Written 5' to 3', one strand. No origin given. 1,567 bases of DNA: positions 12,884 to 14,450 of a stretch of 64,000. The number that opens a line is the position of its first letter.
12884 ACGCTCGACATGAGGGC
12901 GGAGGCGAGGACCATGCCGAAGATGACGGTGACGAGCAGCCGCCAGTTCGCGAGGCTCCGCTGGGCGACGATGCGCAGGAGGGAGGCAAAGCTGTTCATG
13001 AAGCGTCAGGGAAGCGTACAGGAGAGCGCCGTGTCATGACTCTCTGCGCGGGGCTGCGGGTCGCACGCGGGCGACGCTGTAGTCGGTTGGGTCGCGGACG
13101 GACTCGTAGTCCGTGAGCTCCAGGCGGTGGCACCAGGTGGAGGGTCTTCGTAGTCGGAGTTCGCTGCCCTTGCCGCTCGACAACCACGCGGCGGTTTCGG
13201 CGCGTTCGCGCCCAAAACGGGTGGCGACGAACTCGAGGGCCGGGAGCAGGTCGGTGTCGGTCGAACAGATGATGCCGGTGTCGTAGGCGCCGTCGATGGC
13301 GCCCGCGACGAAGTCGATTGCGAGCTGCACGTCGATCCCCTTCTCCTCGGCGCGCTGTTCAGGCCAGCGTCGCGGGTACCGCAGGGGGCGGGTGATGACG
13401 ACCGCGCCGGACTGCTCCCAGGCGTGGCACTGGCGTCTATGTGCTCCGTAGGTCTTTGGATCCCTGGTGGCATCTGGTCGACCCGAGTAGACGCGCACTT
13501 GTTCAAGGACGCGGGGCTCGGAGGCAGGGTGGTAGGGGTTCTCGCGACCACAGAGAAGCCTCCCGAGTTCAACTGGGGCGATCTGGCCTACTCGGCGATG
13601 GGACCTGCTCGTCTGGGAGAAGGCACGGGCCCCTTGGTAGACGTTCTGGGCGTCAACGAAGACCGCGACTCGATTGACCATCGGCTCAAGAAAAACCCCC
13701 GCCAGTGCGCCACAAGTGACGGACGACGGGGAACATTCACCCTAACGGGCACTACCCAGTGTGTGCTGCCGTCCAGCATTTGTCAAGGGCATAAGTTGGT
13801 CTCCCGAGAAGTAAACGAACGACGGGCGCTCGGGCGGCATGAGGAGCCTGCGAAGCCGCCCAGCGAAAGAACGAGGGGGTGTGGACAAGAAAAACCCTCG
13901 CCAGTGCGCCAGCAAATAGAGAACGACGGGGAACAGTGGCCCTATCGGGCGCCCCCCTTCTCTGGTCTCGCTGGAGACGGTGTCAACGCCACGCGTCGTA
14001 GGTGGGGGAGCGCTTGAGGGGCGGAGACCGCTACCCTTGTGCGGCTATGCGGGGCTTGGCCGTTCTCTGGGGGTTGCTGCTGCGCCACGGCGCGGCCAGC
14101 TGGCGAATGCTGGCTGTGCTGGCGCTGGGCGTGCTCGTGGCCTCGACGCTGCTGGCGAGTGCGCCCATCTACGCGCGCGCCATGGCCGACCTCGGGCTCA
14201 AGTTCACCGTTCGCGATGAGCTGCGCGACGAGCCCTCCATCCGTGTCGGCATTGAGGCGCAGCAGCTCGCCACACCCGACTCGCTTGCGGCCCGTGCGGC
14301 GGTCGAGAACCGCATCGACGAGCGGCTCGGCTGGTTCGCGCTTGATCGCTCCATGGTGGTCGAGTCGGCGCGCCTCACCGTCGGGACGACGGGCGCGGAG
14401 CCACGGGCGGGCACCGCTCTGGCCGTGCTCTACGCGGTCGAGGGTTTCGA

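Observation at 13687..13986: Two phased copies of a 'TTGACA box - 28 nt - ~66-nt hairpin + U-tract' module directly in front of an SD-less NYN RNase-like gene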

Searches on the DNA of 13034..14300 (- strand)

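Call 4: search_rna_families(source=window, start=13400, end=14300, threshold=evalue, max_evalue=10, show_alignments=3)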
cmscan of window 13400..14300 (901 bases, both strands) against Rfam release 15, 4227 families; matches with E-value up to 10: 0.
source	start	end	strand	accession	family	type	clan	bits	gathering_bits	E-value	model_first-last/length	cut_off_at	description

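Call 67: search_with_rna_model(model_id=R1, sources=[L002, L007, L009, L010, L011, L012, L013, L014, L015, L016, L017, L018, L019, L020, L022, L023, L024, L025, L026, L027, L028, L029, L030, L031, L032, L033, L034, L035, L036, L037, L038, L039, L040, L041, L042, L043, L044, L045, L046, L047, L048], max_evalue=1)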
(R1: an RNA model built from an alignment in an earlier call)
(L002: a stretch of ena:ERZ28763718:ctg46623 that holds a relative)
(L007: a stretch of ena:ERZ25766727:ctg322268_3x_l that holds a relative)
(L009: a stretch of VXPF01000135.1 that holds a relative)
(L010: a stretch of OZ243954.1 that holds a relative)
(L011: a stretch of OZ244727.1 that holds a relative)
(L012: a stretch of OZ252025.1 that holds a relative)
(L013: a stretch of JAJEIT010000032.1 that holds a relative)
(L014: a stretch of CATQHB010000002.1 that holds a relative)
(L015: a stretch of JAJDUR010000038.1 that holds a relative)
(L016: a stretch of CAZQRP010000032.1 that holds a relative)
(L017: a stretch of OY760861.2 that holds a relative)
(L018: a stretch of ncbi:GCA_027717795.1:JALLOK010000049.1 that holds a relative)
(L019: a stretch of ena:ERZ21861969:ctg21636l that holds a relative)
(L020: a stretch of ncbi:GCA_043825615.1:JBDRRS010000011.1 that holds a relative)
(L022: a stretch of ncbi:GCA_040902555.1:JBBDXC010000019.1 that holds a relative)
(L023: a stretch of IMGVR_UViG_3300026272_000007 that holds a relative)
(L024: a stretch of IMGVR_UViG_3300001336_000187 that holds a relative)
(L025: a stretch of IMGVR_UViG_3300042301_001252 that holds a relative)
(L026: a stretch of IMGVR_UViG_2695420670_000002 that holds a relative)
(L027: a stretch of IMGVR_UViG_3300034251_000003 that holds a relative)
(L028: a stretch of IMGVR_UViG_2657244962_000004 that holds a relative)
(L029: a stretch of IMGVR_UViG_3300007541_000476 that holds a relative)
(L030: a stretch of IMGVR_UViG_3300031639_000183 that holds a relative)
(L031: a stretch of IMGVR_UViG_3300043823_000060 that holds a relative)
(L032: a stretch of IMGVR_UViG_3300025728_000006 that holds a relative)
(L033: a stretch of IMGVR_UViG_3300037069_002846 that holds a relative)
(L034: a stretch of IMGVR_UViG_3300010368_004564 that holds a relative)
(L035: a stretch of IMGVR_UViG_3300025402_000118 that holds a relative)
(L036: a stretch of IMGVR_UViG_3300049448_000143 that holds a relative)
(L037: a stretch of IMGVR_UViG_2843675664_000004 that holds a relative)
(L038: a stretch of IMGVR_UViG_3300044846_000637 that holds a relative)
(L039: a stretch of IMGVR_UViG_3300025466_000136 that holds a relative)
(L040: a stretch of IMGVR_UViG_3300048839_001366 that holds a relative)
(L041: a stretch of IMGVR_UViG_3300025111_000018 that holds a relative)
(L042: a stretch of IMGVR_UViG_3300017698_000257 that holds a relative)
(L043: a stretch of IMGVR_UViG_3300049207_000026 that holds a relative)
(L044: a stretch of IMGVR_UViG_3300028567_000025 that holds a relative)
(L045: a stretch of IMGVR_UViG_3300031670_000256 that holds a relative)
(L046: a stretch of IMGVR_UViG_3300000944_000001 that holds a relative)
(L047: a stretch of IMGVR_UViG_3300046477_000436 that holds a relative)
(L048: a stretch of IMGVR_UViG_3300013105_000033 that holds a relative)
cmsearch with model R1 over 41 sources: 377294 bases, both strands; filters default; matches with E-value up to 1: 45.
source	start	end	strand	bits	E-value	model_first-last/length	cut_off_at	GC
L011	3914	3966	+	62.3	1.4e-18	1-54/54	no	0.66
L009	3943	3994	+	60.5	6.4e-18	1-54/54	no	0.63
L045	3500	3551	-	60.3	7.1e-18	1-54/54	no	0.67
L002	5852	5903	+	59.8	1.1e-17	1-54/54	no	0.6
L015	3939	3992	+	57.4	7.6e-17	1-54/54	no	0.59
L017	3825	3877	+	57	1.1e-16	1-54/54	no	0.55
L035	6994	7043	+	56.7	1.4e-16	1-54/54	no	0.6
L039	6901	6950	+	56.7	1.4e-16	1-54/54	no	0.6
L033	2369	2419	-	55.6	3.6e-16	1-54/54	no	0.65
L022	2934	2991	+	55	5.6e-16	1-54/54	no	0.55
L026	5630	5684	-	54.9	6.3e-16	1-54/54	no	0.56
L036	1735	1794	-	54.9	6.5e-16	1-54/54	no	0.65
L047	5458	5517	+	54.9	6.5e-16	1-54/54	no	0.65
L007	2980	3032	+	54.6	7.9e-16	1-54/54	no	0.57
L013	3924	3977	+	54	1.3e-15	1-54/54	no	0.59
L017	3939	3991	+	53.4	2.1e-15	1-54/54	no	0.58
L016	3916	3967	+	52.9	3.3e-15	1-54/54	no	0.42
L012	3941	3994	+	52.7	3.9e-15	1-54/54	no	0.57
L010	3942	3995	+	52.6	4.2e-15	1-54/54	no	0.57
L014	3922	3980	+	50.9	1.7e-14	1-54/54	no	0.54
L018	2931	2998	+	50.1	3.3e-14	1-54/54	no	0.51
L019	2911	2969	+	49.9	3.8e-14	1-54/54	no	0.56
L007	2780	2832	+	49.4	5.8e-14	1-54/54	no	0.57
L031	10486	10535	+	48.9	9e-14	1-54/54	no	0.62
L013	3770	3823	+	46.7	5.3e-13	1-54/54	no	0.61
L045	3165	3208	-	39.1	2.9e-10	1-54/54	no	0.7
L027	4852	4901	+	38.8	3.6e-10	1-54/54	no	0.68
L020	2913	2983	+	38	7.3e-10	1-54/54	no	0.49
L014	4719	4778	+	34.5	1.3e-08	1-54/54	no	0.48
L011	3721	3774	+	29.7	6.9e-07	1-54/54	no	0.63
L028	1885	1960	-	28.7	1.6e-06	1-54/54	no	0.5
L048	5512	5553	-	27.6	3.8e-06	10-52/54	no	0.6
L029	8337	8388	-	24.6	4.6e-05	10-54/54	no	0.48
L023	3304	3346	-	23.6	0.00011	10-52/54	no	0.6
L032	392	433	+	21.7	0.0005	10-51/54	no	0.55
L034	10567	10609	+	17.2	0.021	10-49/54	no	0.44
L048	5518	5555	+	17.1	0.022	10-48/54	no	0.63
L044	927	982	-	15.7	0.07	10-50/54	no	0.46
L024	2606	2663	-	14.7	0.16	10-51/54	no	0.53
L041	7708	7771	+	14.5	0.2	1-54/54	no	0.58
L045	3508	3544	+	14.1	0.27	10-48/54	no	0.81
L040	7851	7888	+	14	0.28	11-45/54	no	0.68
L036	1743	1785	+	13.4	0.49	10-46/54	no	0.79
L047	5467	5509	-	13.4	0.49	10-46/54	no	0.79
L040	7851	7888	-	12.9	0.72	11-45/54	no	0.68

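Call 72: search_rna_families(sources=[L071, L074, L082, L105, L073, L127, L129, L069, L118, L142, L016, L020], threshold=evalue, max_evalue=1)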
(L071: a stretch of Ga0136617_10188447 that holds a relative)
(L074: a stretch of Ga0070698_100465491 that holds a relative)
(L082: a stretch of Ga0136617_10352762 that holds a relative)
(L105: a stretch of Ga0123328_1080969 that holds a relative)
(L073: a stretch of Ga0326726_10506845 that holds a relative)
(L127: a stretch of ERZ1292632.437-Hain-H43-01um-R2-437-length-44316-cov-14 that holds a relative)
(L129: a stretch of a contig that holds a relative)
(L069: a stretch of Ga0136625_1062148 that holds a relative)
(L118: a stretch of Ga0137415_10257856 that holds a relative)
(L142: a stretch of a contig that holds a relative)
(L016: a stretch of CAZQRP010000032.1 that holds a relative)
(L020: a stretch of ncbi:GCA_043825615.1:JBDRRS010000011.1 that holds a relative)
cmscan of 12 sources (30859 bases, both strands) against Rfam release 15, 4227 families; matches with E-value up to 1: 3.
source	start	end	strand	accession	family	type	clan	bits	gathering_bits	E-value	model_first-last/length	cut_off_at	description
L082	1101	1172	-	RF00005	tRNA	Gene; tRNA;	CL00001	71.4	29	6.4e-14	1-71/71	no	tRNA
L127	1048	1125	-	RF00023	tmRNA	Gene;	CL00001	33.1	47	6.3e-10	1-374/374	no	transfer-messenger RNA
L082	1100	1172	+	RF04354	Plastid-ycf2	Cis-reg;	-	24.8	65.7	0.45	1-75/75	no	Plastid-ycf2 5UTR RNA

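Call 100: search_with_rna_model(model_id=R1, sources=[L169, L170, L171, L172], max_evalue=1, show_alignments=4)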
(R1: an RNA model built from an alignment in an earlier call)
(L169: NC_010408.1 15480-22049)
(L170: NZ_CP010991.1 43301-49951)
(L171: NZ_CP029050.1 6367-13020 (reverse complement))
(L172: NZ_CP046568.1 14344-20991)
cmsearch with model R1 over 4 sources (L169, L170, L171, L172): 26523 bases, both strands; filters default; matches with E-value up to 1: 4.
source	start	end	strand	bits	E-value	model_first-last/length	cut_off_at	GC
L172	2920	2971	+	53.7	1.2e-16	1-54/54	no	0.54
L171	2926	2969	+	28.9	9.2e-08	1-54/54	no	0.64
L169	2928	2971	+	28.6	1.2e-07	1-54/54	no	0.68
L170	2931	2968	+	25.9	1.1e-06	7-54/54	no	0.71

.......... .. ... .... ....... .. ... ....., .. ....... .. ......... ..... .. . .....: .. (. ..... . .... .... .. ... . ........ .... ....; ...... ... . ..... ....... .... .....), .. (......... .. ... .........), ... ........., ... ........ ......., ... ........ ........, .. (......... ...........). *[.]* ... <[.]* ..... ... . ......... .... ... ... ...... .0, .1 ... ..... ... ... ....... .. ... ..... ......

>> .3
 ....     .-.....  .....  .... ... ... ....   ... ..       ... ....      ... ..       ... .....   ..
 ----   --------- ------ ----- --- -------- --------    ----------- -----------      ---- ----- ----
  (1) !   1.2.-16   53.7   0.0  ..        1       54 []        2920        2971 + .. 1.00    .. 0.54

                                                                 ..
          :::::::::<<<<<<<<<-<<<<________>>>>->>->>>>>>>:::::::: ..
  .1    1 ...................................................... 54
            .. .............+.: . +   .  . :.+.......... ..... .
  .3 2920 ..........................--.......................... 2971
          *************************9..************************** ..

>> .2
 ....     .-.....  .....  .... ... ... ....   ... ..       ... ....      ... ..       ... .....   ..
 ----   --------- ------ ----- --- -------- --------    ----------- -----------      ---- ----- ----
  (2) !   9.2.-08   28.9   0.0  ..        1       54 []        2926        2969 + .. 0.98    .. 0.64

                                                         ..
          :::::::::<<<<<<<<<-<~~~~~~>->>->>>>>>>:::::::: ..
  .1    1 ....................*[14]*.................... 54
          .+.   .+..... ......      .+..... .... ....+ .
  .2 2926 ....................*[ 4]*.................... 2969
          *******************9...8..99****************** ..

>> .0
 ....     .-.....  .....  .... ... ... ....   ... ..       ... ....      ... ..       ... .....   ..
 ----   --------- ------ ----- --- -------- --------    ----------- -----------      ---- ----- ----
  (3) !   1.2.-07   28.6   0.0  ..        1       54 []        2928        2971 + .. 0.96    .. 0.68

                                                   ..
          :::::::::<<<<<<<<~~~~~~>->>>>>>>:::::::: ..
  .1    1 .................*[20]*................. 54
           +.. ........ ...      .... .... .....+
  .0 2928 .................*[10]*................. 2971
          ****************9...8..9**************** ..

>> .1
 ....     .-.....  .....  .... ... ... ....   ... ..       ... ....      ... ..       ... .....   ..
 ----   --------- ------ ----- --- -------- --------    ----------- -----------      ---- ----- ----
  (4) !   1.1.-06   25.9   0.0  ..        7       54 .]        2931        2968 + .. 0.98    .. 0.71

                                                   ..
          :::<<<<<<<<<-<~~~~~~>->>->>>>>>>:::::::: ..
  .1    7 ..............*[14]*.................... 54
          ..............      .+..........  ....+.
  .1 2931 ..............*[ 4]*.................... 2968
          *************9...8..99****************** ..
